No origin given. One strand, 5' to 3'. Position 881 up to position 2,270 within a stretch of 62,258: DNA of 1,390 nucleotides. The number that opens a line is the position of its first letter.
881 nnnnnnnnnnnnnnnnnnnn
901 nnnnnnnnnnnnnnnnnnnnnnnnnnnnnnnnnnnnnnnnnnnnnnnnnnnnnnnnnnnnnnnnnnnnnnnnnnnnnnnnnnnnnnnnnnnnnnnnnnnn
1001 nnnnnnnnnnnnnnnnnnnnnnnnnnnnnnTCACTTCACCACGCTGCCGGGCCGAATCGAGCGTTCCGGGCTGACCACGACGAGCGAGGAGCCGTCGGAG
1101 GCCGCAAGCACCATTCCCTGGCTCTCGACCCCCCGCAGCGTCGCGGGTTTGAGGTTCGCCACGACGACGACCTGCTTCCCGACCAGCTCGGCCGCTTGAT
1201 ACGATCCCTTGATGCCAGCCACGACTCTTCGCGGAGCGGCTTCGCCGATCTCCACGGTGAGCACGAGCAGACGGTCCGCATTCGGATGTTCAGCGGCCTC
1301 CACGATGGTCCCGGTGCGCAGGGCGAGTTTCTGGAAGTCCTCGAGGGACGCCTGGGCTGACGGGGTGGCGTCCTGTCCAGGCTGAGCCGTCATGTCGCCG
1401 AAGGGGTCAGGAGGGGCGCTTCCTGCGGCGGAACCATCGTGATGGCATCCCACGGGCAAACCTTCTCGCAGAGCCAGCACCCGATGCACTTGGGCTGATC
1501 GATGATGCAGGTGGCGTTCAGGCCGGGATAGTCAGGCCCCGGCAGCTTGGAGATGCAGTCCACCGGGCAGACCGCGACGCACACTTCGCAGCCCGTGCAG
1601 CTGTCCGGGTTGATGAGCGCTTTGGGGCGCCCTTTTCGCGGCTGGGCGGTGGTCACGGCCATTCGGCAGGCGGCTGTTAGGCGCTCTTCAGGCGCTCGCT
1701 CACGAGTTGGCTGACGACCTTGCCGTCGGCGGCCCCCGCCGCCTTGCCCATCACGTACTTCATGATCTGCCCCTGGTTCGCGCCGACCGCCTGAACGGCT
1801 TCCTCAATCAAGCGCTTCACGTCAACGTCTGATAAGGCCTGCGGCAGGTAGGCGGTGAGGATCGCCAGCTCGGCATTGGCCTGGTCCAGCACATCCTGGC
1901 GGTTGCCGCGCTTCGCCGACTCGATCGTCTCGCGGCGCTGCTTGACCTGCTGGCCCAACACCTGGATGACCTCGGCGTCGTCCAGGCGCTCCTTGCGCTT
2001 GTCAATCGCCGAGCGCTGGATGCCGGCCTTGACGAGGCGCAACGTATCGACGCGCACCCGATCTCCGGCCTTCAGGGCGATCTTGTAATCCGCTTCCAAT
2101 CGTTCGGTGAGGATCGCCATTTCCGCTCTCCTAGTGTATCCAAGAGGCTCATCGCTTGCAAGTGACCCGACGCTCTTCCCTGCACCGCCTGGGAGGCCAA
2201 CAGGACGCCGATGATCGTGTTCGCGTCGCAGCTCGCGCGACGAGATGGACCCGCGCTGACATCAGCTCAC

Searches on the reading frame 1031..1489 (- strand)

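Call 42: search_protein_families(library=pfam, proteins=[window:1031-1489:-], max_evalue=0.001)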
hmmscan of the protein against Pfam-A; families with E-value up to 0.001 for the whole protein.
window:1031-1489:- (152 aa): 1 family
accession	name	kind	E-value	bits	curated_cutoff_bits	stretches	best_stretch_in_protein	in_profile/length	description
PF01588.26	tRNA_bind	-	2.1e-31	108.3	27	1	57-149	1-95/96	Putative tRNA binding domain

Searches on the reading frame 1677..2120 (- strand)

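Call 42: search_protein_families(library=pfam, proteins=[window:1677-2120:-], max_evalue=0.001)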
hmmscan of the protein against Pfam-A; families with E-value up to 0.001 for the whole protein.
window:1677-2120:- (147 aa): 1 family
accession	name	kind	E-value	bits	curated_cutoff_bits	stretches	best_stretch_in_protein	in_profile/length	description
PF09424.15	YqeY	-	4.4e-39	134.3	27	1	6-144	2-143/143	Yqey-like protein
